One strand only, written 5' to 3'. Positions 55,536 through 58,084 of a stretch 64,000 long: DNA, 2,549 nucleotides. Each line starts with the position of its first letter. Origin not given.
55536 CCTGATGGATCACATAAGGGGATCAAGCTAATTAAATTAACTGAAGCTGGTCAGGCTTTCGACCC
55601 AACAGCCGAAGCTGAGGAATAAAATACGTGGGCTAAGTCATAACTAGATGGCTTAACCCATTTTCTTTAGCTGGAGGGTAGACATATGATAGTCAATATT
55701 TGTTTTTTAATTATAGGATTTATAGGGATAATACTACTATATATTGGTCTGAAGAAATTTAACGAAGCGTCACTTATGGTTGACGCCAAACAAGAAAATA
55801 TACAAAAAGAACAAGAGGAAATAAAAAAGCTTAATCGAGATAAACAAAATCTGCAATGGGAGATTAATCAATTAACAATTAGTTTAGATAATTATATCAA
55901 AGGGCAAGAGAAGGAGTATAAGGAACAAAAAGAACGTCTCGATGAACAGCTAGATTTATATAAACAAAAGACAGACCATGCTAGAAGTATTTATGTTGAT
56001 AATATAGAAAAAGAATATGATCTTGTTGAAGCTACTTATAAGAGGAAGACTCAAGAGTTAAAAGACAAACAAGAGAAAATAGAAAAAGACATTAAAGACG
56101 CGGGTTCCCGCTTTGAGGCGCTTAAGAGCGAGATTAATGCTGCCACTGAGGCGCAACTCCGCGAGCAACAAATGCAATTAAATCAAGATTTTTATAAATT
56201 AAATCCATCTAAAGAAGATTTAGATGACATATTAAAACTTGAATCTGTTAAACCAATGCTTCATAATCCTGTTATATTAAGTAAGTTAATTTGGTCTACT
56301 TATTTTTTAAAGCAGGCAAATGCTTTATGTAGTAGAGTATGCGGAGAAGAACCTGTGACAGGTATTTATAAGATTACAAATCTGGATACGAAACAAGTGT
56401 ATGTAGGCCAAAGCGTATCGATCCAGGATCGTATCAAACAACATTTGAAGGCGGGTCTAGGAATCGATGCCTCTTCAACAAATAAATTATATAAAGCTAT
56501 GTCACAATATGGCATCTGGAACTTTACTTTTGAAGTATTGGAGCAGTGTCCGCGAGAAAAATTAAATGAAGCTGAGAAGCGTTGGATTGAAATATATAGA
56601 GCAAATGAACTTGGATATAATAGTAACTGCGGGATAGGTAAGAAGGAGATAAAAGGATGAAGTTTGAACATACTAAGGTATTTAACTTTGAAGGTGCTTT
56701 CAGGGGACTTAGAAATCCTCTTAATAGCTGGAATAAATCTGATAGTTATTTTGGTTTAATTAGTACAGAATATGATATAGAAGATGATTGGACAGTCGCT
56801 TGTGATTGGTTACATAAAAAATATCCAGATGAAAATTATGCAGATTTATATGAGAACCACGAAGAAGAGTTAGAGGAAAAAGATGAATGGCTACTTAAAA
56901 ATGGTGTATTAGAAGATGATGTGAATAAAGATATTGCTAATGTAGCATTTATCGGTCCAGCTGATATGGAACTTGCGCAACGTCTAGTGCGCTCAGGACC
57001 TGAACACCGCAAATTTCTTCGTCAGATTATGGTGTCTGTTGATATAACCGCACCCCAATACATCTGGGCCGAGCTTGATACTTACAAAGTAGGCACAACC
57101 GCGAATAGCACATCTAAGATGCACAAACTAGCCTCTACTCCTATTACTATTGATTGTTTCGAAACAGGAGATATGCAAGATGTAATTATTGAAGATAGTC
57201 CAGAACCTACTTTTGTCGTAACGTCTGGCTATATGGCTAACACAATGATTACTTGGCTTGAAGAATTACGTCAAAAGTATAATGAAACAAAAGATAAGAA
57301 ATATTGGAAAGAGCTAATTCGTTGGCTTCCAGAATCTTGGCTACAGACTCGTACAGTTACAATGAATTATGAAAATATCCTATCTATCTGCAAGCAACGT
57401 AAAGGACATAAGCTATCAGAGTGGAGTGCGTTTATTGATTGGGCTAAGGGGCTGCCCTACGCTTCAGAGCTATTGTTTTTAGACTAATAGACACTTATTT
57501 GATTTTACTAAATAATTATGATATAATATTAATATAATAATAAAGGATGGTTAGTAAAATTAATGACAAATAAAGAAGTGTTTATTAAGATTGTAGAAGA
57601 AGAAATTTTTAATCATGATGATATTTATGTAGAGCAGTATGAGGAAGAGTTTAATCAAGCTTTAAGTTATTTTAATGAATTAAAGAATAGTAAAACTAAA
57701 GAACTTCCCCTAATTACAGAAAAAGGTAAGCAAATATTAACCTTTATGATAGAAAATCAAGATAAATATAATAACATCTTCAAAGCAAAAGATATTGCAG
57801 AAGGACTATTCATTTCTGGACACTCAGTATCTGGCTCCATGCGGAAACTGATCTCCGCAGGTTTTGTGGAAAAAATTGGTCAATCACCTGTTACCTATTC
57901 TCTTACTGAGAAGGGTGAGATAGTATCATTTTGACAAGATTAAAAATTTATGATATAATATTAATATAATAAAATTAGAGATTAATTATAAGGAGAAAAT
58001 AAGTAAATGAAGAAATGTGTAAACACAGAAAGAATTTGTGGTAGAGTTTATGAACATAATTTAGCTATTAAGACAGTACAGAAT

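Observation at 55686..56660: Membrane-anchored, coiled-coil-tethered GIY-YIG nuclease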

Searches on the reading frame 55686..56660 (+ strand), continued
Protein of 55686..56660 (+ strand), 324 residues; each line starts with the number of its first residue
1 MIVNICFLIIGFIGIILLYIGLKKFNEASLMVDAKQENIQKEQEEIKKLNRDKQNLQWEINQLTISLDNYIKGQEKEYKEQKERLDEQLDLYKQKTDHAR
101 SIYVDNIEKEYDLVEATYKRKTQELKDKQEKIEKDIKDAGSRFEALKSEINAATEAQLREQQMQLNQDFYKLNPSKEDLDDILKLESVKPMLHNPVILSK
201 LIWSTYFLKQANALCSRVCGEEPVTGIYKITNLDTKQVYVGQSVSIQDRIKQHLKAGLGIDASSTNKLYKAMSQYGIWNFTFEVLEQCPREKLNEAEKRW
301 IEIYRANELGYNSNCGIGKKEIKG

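Call 52: find_related_loci(query=A1, collection=genome_contigs, flank=10000)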
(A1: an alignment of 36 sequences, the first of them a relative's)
Query A1 (324 aa) in genome_contigs; peptide patterns used: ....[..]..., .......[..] (x = any residue, [..] = any of these).
101 stretches matched a pattern; 47 encode a relative of the query (tblastn E <= 1e-3); 46 distinct loci.
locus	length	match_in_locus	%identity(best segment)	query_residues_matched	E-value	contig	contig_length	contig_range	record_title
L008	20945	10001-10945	55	1-316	3e-108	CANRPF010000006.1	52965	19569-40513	MAG: uncultured Bacilli bacterium isolate Lapin-019__bin41 genome assembly, contig: Lapin-019__NODE_297_length_52965_cov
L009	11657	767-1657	54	20-319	9e-98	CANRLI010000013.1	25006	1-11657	MAG: uncultured Bacilli bacterium isolate Lapin-011__bin40 genome assembly, contig: Lapin-011__NODE_1915_length_25006_co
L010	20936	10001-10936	47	2-316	9e-90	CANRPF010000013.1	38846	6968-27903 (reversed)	MAG: uncultured Bacilli bacterium isolate Lapin-019__bin41 genome assembly, contig: Lapin-019__NODE_561_length_38846_cov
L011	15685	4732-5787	36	1-319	6e-55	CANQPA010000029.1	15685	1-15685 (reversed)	MAG: uncultured Bacilli bacterium isolate Lapin-032__bin42 genome assembly, contig: Lapin-032__NODE_5493_length_15685_co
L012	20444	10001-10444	54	169-316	8e-51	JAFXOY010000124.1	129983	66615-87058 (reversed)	MAG: Clostridia bacterium isolate RGIG6613 Sheep_Rumen-1__c1053580, whole genome shotgun sequence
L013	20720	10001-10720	37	81-319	1e-47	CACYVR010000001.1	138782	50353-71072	uncultured Methanobrevibacter sp. isolate RUG12316 genome assembly, contig: RUG12316_asm_1, whole genome shotgun sequenc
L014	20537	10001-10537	47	143-320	3e-46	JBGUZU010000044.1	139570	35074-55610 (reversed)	MAG: Endomicrobiaceae bacterium isolate ruminal_MAG_447 ruminal_MAG_447_contig_0045, whole genome shotgun sequence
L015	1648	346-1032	41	92-316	3e-47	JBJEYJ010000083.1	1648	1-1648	MAG: Bacilli bacterium isolate LOHA18_bin.015 NODE_36_2, whole genome shotgun sequence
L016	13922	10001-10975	31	1-312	2e-45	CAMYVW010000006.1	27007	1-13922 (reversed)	MAG TPA_asm: uncultured Tenericutes bacterium isolate SRR10912535_bin.32_metaWRAP_v1.3_MAG genome assembly, contig: ERZ1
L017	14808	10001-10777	37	66-316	4e-43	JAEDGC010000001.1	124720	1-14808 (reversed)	MAG: Bacilli bacterium isolate MAG100 NODE_22_length_124720_cov_12.245097, whole genome shotgun sequence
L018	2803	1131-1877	37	75-316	7e-43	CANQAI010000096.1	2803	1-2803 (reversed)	MAG: uncultured Clostridia bacterium isolate Lapin-005__bin38 genome assembly, contig: Lapin-005__NODE_56546_length_2803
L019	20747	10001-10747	36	75-316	5e-42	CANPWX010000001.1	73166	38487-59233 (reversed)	MAG: uncultured Bacilli bacterium isolate Lapin-004__bin21 genome assembly, contig: Lapin-004__NODE_360_length_73166_cov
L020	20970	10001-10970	38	112-318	1e-40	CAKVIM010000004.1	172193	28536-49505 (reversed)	MAG: uncultured Candidatus Melainabacteria bacterium isolate REFINED_METABAT215_TOP10_CONTIGS_1500_ASSEMBLY_K77_MERGED__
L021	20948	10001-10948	31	7-312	4e-37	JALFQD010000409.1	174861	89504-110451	MAG: Clostridium sp. isolate SUG910 k141_369990, whole genome shotgun sequence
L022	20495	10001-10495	43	152-316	2e-36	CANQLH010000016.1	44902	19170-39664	MAG: uncultured Clostridia bacterium isolate Lapin-015__bin77 genome assembly, contig: Lapin-015__NODE_629_length_44902_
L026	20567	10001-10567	37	123-316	4e-32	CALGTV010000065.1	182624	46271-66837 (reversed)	MAG TPA_asm: uncultured Ruminococcus sp. isolate SRR6425804_bin.29_CONCOCT_v1.1_MAG genome assembly, contig: ERZ1767513.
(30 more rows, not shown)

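Call 96: list_cluster_members(proteins=[P0001, P0004, P0043])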
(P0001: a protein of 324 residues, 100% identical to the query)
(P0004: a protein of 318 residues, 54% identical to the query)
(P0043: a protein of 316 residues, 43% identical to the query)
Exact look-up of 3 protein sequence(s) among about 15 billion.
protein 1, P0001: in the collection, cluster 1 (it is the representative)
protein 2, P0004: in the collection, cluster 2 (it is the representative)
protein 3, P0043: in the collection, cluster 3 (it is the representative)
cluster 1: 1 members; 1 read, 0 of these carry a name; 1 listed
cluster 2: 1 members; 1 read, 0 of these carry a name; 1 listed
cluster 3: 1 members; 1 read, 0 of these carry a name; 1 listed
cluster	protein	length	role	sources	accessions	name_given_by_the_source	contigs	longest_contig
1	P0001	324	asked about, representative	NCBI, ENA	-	-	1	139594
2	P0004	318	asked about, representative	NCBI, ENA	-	-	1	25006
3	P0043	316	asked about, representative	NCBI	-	-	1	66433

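Call 97: find_encoding_contigs(protein=P0001, flank=10000, max_places=2)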
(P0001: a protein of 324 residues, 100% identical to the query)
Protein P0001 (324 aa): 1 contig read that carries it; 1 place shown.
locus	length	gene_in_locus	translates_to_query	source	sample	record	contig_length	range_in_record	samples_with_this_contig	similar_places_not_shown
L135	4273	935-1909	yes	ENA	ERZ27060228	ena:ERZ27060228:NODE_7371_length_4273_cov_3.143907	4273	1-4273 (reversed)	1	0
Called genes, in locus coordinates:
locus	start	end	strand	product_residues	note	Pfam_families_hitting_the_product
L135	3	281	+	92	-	?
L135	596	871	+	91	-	-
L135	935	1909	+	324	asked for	PF01541:GIY-YIG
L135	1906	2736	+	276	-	-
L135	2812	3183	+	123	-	-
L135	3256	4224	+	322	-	PF27337:YorF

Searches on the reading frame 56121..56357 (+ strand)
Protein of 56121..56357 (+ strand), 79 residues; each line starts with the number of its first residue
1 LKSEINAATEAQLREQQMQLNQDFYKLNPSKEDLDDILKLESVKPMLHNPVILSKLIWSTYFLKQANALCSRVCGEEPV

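Call 55: search_protein_representatives(protein=window:56121-56357:+)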
Query: 79 residues. Proteins with E-value up to 0.001 (for the whole library): 433; up to 1e-10: 48; up to 1e-30: 0. The best 150 are listed.
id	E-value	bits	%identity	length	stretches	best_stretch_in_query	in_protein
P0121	3.9e-22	93.8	62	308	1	2-77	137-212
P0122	6.8e-18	80.3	57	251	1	1-75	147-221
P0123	1.3e-17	79.4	50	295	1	2-77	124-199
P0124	2.0e-17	78.9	60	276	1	3-72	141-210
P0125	1.6e-16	76.0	51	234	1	1-76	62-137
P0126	2.5e-16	75.4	52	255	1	4-76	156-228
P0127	7.0e-16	74.0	49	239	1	1-77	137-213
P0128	1.3e-15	73.1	48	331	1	1-77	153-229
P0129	9.5e-15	70.4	48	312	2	2-74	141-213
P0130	1.0e-14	70.3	51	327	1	1-79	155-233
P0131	1.2e-14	70.0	47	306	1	2-77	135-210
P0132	1.7e-14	69.5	49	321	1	2-76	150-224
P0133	1.9e-14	69.4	52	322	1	1-77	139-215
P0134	2.9e-14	68.8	47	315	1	2-78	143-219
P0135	4.5e-14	68.2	56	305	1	7-76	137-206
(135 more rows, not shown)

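Call 64: search_protein_families(library=pfam, proteins=[window:56121-56357:+], max_evalue=1)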
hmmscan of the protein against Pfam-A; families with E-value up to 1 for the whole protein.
window:56121-56357:+ (79 aa): 1 family
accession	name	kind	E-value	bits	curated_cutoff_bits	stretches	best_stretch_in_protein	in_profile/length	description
PF06644.16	ATP11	-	0.031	14.6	22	1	12-72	70-127/271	ATP11 protein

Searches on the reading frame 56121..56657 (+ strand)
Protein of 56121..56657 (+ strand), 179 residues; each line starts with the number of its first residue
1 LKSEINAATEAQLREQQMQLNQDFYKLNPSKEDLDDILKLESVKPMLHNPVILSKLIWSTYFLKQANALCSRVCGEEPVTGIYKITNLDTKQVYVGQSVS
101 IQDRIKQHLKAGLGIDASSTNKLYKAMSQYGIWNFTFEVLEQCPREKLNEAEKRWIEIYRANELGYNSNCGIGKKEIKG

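Call 80: predict_structure(alignment_id=A3)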
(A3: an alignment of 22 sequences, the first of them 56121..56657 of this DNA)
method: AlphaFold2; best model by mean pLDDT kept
length: 179 residues; sequences in the alignment: 22
mean_pLDDT: 84.6   pTM: 0.79
mean pLDDT of the five models: 84.6, 84.3, 83.7, 83.5, 83.0
residues with pLDDT >= 90: 123; 70-90: 25; 50-70: 13; < 50: 18
segments of 3 or more residues with pLDDT < 50: 164-179
pLDDT, mean of each block of 10 residues (from residue 1): 60 73 93 97 93 96 97 93 95 94 97 84 92 96 96 88 43 30
secondary structure, 60 per line:
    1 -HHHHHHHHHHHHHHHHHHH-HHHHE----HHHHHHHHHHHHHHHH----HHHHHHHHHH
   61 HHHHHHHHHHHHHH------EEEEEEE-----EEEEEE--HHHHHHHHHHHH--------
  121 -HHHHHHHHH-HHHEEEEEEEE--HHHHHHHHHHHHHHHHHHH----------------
elements in order: H2-20 H22-25 H31-46 H51-74 E81-87 E93-98 H101-112 H122-130 E135-142 H145-163

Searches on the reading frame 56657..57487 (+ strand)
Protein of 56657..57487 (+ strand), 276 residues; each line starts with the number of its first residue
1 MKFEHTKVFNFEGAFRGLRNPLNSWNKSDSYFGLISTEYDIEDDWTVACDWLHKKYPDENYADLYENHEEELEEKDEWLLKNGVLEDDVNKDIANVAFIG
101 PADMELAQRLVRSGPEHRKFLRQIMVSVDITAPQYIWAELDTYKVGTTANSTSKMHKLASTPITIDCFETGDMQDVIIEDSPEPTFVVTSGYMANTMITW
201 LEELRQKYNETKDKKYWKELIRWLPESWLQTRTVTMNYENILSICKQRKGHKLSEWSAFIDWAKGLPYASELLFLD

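Call 3: search_protein_families(library=pfam, proteins=[window:56657-57487:+], max_evalue=0.01)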
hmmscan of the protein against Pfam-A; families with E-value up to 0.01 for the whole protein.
window:56657-57487:+ (276 aa): 1 family
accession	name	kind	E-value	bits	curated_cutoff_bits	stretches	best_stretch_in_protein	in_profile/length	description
PF02511.20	Thy1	-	0.0051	17.1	24.8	0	105-249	40-166/191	Thymidylate synthase complementing protein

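Call 4: search_protein_families(library=phrogs, proteins=[window:56657-57487:+], max_evalue=0.001)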
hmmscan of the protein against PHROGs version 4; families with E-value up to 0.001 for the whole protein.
window:56657-57487:+ (276 aa): 1 family
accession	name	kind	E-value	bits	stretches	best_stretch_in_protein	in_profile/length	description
phrog_6721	-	unknown function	5.9e-53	180.7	1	2-273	9-215/218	-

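Call 65: search_solved_structures(query=window:56657-57484:+, max_evalue=1, show_alignments=1)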
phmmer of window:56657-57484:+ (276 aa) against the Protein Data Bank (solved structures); distinct sequences matched with E-value up to 1: 0.

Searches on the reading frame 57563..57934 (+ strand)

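Call 3: search_protein_families(library=pfam, proteins=[window:57563-57934:+], max_evalue=0.01)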
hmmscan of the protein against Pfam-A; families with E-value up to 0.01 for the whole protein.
window:57563-57934:+ (123 aa): 6 families
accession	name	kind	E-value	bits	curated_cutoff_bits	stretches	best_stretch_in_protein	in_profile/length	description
PF01978.25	TrmB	-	5e-05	23.5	25.6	1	74-114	24-64/68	Sugar-specific transcriptional regulator TrmB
PF05732.17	RepL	-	0.00011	22.1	20.3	1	5-106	13-109/164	Firmicute plasmid replication protein (RepL)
PF12802.13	MarR_2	-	0.00046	20.7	27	1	59-105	11-53/61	MarR family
PF13463.12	HTH_27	-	0.0009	19.9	22.2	1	74-118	20-68/68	Winged helix DNA-binding domain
PF01325.25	Fe_dep_repress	-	0.002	18.8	26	1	69-103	19-53/60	Iron dependent repressor, N-terminal DNA binding domain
PF14947.12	HTH_45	-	0.0026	18.2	25.5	0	94-119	41-63/77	Winged helix-turn-helix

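Call 4: search_protein_families(library=phrogs, proteins=[window:57563-57934:+], max_evalue=0.001)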
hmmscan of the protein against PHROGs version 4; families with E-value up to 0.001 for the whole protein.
window:57563-57934:+ (123 aa): 2 families
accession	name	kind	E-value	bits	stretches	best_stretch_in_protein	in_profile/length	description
phrog_3502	-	unknown function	0.00017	22.7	1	39-118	37-117/131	-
phrog_2440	-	transcription regulation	0.00028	21.8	1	57-119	32-92/126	transcriptional regulator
